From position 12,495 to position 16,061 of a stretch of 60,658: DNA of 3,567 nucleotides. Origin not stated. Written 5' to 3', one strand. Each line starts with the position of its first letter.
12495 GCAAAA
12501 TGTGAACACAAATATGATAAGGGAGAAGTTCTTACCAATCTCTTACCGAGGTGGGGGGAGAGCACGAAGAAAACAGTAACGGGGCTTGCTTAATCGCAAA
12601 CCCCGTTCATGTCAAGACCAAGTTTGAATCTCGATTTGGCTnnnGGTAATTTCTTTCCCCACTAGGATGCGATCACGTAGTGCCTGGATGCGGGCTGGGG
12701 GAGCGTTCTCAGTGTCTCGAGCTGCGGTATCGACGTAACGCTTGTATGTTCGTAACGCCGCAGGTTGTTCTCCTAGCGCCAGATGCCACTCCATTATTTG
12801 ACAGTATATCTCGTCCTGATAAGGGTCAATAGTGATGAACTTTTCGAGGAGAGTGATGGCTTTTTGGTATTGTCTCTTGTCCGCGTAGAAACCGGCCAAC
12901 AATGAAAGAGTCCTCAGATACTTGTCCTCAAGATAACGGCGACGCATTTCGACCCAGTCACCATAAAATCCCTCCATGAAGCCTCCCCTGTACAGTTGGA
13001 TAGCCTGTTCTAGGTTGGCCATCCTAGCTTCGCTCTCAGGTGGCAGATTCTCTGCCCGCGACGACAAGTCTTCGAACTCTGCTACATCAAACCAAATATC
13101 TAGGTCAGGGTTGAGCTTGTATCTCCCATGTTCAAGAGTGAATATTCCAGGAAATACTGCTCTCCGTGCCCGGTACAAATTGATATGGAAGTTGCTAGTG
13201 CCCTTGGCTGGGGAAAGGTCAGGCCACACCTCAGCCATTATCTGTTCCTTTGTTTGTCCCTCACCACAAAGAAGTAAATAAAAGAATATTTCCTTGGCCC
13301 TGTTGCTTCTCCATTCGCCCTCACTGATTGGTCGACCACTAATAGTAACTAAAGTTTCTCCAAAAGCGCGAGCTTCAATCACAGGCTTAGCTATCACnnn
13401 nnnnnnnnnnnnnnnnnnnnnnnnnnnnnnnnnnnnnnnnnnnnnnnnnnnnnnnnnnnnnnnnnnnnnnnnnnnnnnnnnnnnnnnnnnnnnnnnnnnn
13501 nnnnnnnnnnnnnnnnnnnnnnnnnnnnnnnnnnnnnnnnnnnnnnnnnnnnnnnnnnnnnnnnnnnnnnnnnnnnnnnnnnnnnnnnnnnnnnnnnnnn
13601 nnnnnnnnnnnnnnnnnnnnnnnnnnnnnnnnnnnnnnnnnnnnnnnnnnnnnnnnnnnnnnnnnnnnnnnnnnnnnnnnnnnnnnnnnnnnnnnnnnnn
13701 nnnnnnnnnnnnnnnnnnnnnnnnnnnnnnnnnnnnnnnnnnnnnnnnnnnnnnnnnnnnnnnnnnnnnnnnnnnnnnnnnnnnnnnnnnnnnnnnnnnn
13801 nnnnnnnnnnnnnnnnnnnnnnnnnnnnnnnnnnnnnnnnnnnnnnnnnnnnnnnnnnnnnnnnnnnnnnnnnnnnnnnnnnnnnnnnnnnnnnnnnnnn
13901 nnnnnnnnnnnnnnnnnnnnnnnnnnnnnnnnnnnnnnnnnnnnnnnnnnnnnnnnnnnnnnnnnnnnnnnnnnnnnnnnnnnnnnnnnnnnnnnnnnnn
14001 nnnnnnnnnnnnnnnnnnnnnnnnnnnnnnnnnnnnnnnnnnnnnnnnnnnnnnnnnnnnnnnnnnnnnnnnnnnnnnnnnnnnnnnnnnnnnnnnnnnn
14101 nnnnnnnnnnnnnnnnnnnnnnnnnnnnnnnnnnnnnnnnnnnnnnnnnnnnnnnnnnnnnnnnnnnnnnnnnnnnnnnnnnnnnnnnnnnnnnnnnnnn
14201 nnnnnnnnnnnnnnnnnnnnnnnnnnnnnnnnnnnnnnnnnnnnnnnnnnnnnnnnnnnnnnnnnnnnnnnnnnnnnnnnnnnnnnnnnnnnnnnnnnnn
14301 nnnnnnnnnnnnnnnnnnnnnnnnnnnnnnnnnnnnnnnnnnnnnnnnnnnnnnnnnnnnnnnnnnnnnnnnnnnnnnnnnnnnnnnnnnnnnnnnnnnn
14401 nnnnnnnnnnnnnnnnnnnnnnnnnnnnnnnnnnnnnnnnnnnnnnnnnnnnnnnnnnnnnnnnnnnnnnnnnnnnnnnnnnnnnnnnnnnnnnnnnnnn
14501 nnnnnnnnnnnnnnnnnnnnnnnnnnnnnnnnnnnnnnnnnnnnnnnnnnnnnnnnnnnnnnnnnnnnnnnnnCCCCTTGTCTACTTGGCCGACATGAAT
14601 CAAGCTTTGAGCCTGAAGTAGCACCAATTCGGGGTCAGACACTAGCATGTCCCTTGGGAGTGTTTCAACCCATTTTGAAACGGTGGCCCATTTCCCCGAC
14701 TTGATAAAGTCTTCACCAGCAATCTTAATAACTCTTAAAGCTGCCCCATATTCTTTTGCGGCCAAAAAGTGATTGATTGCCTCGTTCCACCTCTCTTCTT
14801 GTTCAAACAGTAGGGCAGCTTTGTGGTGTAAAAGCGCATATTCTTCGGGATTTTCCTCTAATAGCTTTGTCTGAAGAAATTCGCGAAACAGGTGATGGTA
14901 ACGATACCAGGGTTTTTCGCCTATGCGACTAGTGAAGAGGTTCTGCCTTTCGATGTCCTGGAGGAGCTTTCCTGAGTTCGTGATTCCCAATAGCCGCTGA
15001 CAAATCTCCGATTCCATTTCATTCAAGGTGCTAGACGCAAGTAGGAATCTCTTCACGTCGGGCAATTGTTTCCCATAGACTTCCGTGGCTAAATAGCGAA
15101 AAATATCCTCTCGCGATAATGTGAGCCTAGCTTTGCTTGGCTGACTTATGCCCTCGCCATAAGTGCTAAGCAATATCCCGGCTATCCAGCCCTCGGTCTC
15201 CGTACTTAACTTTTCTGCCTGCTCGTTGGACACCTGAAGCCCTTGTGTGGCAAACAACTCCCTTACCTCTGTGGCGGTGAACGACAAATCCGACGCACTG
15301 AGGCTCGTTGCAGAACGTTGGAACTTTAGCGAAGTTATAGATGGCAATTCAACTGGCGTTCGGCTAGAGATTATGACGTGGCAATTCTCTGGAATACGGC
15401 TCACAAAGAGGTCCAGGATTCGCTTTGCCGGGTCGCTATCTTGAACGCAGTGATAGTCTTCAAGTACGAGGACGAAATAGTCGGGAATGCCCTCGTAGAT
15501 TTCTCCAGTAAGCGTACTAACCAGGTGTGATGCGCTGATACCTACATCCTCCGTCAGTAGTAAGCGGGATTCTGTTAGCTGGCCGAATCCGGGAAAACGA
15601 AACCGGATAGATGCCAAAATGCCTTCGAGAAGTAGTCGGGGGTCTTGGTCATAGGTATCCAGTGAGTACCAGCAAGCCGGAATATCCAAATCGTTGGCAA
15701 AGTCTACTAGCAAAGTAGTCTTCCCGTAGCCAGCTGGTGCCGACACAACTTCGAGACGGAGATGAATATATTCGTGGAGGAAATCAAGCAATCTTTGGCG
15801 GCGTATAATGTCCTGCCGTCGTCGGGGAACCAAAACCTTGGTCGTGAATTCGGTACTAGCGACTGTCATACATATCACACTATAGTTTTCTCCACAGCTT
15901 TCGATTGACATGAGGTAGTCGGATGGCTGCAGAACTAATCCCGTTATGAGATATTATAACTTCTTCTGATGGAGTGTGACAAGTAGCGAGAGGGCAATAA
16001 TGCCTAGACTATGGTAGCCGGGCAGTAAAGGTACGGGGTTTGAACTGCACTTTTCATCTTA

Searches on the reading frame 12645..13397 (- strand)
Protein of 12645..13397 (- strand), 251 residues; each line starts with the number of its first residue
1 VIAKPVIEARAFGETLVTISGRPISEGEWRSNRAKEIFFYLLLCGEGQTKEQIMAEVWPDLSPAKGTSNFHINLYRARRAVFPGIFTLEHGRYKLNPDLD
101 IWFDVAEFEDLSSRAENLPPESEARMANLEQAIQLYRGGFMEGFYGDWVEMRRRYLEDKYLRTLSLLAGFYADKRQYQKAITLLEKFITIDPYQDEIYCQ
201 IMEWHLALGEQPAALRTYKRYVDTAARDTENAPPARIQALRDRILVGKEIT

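Call 49: search_solved_structures(query=window:12645-13397:-, max_evalue=0.01, show_alignments=2)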
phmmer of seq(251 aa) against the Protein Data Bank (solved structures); distinct sequences matched with E-value up to 0.01: 5.
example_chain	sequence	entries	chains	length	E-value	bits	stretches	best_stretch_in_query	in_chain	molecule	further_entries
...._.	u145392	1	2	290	1.5e-07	34.8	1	41-245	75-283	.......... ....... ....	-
8k60_I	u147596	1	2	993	1.6e-06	31.4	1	41-245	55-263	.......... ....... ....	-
8jke_I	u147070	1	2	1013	1.7e-06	31.3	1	41-245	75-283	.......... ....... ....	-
7obi_A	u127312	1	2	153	7.6e-05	25.9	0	164-223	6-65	CTPR-rv4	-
8a3t_D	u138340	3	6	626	0.0057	19.8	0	162-229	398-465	Anaphase-promoting complex subunit CDC23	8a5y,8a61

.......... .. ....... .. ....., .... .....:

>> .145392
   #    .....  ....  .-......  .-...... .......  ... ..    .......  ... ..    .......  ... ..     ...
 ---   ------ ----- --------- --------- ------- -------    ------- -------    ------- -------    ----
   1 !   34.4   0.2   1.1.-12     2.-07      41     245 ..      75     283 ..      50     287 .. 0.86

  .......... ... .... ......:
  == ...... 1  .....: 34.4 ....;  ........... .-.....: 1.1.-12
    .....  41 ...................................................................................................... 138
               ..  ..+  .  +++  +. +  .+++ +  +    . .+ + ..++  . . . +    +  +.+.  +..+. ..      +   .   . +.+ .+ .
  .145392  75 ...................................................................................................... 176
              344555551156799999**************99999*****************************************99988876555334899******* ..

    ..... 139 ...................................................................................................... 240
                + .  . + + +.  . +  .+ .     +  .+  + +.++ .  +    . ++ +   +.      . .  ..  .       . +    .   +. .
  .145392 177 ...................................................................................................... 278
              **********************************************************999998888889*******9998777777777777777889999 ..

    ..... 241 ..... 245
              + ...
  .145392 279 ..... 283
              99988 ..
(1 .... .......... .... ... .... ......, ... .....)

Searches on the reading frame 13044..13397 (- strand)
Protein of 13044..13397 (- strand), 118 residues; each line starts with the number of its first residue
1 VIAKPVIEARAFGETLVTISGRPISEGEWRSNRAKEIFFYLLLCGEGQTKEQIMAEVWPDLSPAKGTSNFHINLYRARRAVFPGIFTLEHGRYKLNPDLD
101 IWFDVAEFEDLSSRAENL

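Call 47: search_protein_families(library=pfam, proteins=[window:13044-13397:-], max_evalue=1)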
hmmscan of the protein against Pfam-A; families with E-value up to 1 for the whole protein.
seq(118 aa): 0 families

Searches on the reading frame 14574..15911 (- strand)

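Call 47: search_protein_families(library=pfam, proteins=[window:14574-15911:-], max_evalue=1)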
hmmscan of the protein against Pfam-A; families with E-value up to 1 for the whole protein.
seq(446 aa): 3 families
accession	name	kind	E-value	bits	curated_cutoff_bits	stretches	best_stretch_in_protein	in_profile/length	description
PF25199.1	nSTAND_NTPase5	-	0.048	13.9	34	1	51-75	41-65/145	Novel STAND NTPase 5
PF13191.12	AAA_16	-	0.14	13.1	32.6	1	52-158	25-143/167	AAA ATPase domain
PF24762.1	TPR_IF140-IFT172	-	0.19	10.8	26.8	1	354-397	221-263/486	IF140/IFT172 TPR domain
